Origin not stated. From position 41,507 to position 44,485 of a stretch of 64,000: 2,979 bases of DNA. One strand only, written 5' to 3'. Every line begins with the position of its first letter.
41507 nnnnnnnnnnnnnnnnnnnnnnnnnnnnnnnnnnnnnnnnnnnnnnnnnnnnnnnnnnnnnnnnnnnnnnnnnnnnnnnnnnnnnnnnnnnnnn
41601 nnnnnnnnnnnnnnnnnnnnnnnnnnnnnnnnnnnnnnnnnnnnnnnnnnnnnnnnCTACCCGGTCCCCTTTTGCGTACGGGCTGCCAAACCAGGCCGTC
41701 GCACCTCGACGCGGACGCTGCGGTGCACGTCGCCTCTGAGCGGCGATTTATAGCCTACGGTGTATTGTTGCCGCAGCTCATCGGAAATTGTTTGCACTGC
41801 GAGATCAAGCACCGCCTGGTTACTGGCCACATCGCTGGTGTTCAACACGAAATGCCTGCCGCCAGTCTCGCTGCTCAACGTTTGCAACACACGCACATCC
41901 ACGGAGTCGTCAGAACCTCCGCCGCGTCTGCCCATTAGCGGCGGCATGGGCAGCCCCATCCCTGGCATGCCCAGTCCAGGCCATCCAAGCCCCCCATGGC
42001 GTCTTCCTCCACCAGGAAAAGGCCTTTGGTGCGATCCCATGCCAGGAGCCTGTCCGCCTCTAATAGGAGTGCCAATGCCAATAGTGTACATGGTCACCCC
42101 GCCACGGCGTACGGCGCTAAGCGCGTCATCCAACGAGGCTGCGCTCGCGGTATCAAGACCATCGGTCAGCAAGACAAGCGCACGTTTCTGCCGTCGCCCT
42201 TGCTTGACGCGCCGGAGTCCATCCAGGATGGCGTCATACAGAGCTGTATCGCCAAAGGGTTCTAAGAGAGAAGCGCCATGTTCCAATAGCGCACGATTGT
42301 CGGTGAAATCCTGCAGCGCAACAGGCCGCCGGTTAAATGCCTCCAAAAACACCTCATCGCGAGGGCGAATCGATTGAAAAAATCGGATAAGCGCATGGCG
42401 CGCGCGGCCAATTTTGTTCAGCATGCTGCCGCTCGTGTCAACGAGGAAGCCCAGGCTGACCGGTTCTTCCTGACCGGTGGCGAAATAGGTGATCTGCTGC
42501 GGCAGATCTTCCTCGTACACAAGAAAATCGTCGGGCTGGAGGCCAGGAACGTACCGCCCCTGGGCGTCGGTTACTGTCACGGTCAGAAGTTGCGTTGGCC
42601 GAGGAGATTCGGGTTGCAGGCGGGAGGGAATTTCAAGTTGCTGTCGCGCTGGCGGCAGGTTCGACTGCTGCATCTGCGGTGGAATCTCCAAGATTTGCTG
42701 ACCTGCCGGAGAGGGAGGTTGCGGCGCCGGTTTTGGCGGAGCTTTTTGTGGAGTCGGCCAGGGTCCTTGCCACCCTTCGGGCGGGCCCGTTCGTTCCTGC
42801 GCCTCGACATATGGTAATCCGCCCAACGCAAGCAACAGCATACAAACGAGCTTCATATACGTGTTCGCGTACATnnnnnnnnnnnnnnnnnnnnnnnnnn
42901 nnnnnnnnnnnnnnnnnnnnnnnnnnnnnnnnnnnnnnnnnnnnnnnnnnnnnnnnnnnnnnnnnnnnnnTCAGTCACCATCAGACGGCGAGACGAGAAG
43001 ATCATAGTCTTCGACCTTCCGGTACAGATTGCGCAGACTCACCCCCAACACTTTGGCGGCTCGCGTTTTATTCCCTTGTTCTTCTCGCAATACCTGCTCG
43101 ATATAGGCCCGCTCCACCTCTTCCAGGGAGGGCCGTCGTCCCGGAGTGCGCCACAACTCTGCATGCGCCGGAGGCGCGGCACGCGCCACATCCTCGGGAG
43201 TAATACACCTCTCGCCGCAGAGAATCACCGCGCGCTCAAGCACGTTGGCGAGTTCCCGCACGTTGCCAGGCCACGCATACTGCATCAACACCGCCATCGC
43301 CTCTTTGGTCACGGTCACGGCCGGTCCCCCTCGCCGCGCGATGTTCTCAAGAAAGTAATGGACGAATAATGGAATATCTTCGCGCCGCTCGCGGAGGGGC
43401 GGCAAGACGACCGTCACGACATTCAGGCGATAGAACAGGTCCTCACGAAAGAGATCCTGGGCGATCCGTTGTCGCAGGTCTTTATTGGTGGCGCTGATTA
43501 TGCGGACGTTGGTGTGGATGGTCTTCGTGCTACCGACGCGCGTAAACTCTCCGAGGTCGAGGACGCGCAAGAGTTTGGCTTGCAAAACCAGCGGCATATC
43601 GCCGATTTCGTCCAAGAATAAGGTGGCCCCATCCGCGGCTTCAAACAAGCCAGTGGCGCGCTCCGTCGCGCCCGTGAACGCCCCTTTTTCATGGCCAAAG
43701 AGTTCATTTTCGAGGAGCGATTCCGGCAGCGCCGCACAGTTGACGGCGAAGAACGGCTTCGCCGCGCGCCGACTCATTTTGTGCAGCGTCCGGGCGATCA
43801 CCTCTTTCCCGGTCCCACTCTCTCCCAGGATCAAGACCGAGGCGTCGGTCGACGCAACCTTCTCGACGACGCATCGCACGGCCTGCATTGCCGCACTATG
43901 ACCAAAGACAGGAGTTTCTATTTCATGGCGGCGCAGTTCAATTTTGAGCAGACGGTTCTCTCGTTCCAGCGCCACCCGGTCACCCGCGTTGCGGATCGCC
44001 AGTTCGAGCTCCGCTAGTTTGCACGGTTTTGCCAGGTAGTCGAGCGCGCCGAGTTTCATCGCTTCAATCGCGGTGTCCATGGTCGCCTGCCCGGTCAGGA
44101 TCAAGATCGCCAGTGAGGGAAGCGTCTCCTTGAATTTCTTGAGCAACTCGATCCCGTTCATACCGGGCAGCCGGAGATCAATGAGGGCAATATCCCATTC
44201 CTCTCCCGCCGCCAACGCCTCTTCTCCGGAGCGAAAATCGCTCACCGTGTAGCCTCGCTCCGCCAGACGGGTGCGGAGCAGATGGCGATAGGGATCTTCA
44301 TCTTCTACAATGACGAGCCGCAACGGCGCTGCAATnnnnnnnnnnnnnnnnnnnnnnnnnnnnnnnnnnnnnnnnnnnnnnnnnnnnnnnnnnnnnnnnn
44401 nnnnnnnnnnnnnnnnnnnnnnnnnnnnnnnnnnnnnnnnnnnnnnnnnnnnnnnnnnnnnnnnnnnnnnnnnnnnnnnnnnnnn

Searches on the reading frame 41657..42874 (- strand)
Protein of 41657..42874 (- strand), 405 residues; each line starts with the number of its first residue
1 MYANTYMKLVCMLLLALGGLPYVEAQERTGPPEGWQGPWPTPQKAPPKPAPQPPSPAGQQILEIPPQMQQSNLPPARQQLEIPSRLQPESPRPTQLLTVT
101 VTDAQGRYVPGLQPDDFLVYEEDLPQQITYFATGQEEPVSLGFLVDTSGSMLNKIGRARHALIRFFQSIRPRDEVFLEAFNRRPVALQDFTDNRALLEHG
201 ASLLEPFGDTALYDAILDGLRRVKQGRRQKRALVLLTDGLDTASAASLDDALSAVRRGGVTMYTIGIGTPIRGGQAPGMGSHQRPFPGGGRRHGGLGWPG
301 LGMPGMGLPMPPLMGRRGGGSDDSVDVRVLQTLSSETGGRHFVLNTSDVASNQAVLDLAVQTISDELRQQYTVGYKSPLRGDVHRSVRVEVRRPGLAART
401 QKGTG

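Call 39: search_protein_families(library=pfam, proteins=[window:41657-42874:-], max_evalue=0.0001)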
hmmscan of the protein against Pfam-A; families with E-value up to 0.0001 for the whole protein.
window:41657-42874:- (405 aa): 3 families
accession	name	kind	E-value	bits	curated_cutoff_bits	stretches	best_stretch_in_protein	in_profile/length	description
PF13519.12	VWA_2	-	8.3e-13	49.3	27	1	143-239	3-106/107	von Willebrand factor type A domain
PF00092.34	VWA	-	8.2e-10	39.6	23.8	1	142-269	3-141/174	von Willebrand factor type A domain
PF05762.20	VWA_CoxE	-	1.7e-05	24.8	26.4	1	134-263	52-183/222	VWA domain containing CoxE-like protein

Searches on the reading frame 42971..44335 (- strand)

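Call 39: search_protein_families(library=pfam, proteins=[window:42971-44335:-], max_evalue=0.0001)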
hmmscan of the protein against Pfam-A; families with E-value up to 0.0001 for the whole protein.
window:42971-44335:- (454 aa): 7 families
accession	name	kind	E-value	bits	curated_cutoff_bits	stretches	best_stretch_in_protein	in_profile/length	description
PF00158.32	Sigma54_activat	-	1.9e-71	239.6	20.2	1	144-309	2-167/168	Sigma-54 interaction domain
PF25601.1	AAA_lid_14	-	5.2e-26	90.7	27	1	315-386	1-73/87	AAA+ ATPase lid domain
PF00072.30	Response_reg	-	1.4e-24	86.8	30.2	1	8-114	2-110/111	Response regulator receiver domain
PF14532.12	Sigma54_activ_2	-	2.9e-22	79.8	25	1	144-314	1-138/138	Sigma-54 interaction domain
PF02954.25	HTH_8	-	2.6e-14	53.1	22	1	403-444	1-42/42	Bacterial regulatory protein, Fis family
PF07728.20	AAA_5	-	2e-07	31.5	22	1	167-285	2-123/139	AAA domain (dynein-related subfamily)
PF07724.20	AAA_2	-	2.1e-05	25.1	27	1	165-289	4-129/166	AAA domain (Cdc48 subfamily)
